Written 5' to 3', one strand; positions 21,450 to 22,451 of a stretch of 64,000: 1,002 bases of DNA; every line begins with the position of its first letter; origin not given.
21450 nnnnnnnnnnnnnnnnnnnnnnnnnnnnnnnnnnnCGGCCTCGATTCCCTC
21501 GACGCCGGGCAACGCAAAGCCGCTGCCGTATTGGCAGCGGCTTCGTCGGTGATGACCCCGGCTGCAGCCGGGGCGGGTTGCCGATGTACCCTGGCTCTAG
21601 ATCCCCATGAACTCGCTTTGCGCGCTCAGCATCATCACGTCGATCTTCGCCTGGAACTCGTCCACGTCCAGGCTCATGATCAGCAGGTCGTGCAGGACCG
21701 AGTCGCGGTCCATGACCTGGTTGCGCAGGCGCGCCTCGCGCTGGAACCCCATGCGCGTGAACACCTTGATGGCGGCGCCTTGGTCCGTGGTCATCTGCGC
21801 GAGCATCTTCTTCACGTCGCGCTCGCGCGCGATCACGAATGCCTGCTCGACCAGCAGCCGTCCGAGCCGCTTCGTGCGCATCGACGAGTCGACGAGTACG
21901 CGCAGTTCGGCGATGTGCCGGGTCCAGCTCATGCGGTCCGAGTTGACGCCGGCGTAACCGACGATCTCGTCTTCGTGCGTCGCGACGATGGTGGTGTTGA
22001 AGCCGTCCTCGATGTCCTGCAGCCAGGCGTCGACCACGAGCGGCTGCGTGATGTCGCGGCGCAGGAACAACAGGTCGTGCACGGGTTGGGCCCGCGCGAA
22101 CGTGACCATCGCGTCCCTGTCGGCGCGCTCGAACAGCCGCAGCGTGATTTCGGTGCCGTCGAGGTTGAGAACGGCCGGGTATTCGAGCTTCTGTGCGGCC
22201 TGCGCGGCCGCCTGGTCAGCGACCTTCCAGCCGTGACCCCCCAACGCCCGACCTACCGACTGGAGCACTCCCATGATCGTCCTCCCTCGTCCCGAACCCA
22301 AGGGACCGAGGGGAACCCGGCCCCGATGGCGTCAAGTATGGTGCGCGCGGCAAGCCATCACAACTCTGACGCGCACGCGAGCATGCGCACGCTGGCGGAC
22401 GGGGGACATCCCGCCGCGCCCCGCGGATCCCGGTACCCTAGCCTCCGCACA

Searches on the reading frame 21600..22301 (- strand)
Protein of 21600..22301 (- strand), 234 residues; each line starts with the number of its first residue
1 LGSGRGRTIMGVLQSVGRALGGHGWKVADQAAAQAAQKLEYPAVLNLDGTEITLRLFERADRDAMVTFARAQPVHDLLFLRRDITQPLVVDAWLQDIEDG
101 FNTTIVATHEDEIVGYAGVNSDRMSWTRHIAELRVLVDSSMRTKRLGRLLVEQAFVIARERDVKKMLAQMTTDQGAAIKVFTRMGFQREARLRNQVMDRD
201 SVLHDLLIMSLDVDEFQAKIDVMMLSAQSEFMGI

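Call 37: find_homologous_proteins(query=window:21600-22301:-, max_evalue=1e-10)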
Query window:21600-22301:- (234 aa): 1300 proteins with E <= 1e-10 among 2233 candidates; the best 120 are listed.
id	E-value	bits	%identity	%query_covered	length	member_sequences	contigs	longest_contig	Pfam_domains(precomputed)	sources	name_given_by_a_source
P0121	6.1e-135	465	97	96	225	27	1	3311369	PF13673.14,PF13420.14,PF13302.14,PF13508.14,PF00583.32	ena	-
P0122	1.2e-131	455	93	96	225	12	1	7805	PF13673.14,PF13420.14,PF13302.14,PF13508.14,PF00583.32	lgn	-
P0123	3.5e-131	453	92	96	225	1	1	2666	PF13673.14,PF13420.14,PF13302.14,PF13508.14,PF00583.32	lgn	-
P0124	5.1e-131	453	93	96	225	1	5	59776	PF13673.14,PF13420.14,PF13302.14,PF13508.14,PF00583.32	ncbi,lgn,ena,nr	ncbi:MAG: GNAT family N-acetyltransferase [Chloroflexota bacterium]|nr:GNAT family N-acetyltransfera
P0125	8.4e-131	452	92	96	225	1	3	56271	PF13673.14,PF13420.14,PF13302.14,PF13508.14,PF00583.32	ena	-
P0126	1.3e-130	451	92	96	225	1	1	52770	PF13673.14,PF13420.14,PF13302.14,PF13508.14,PF00583.32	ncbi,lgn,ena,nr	ncbi:MAG: GNAT family N-acetyltransferase [Chloroflexi bacterium]|nr:GNAT family N-acetyltransferase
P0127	1.5e-130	451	92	96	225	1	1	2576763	PF13673.14,PF13420.14,PF13302.14,PF13508.14,PF00583.32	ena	-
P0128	4.0e-130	450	92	96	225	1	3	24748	PF13673.14,PF13420.14,PF13302.14,PF13508.14,PF00583.32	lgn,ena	-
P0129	1.1e-129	448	92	96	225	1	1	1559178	PF13673.14,PF13420.14,PF13302.14,PF13508.14,PF00583.32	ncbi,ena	-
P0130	3.3e-128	443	91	96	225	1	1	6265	PF13673.14,PF13420.14,PF13302.14,PF13508.14,PF00583.32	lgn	-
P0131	3.7e-128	443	92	96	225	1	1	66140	PF13673.14,PF13420.14,PF13302.14,PF13508.14,PF00583.32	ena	-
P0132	5.2e-128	443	91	96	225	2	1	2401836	PF13673.14,PF13420.14,PF13302.14,PF13508.14,PF00583.32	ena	-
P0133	5.6e-120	416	86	96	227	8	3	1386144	PF13673.14,PF13420.14,PF13302.14,PF13508.14,PF00583.32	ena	-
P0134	1.4e-119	415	85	96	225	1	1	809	PF13673.14,PF13420.14,PF13302.14,PF13508.14,PF00583.32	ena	-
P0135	1.5e-117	409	91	84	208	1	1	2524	PF13673.14,PF13420.14,PF13302.14,PF13508.14,PF00583.32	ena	-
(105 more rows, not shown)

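Call 38: find_encoding_contigs(protein=P0121, flank=10000, max_places=4)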
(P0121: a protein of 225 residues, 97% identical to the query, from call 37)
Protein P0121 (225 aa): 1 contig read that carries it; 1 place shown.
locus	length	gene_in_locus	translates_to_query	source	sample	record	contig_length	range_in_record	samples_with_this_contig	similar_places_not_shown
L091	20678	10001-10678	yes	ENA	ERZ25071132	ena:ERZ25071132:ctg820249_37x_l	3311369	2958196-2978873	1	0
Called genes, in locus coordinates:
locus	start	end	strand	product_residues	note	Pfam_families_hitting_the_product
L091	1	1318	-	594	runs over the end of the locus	PF03460:NIR_SIR_ferr, PF01077:NIR_SIR, PF03460:NIR_SIR_ferr, PF01077:NIR_SIR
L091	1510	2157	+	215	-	PF13875:DUF4202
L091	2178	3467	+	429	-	PF05977:MFS_3, PF07690:MFS_1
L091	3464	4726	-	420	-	PF08448:PAS_4 (weak), PF13188:PAS_8 (weak), PF00512:HisKA, PF02518:HATPase_c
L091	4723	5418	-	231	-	PF00072:Response_reg, PF00486:Trans_reg_C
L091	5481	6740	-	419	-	PF02515:CoA_transf_3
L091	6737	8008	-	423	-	PF02515:CoA_transf_3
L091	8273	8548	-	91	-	PF01679:Pmp3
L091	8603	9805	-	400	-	PF09678:Caa3_CtaG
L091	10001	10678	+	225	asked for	PF13302:Acetyltransf_3 (weak), PF13420:Acetyltransf_4, PF00583:Acetyltransf_1, PF13673:Acetyltransf_10, PF13508:Acetyltransf_7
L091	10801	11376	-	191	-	PF00156:Pribosyltran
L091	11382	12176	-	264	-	PF10502:Peptidase_S26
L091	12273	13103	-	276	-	PF01116:F_bP_aldolase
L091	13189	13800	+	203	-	PF00881:Nitroreductase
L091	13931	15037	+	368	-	PF00383:dCMP_cyt_deam_1, PF14437:MafB19-deam, PF01872:RibD_C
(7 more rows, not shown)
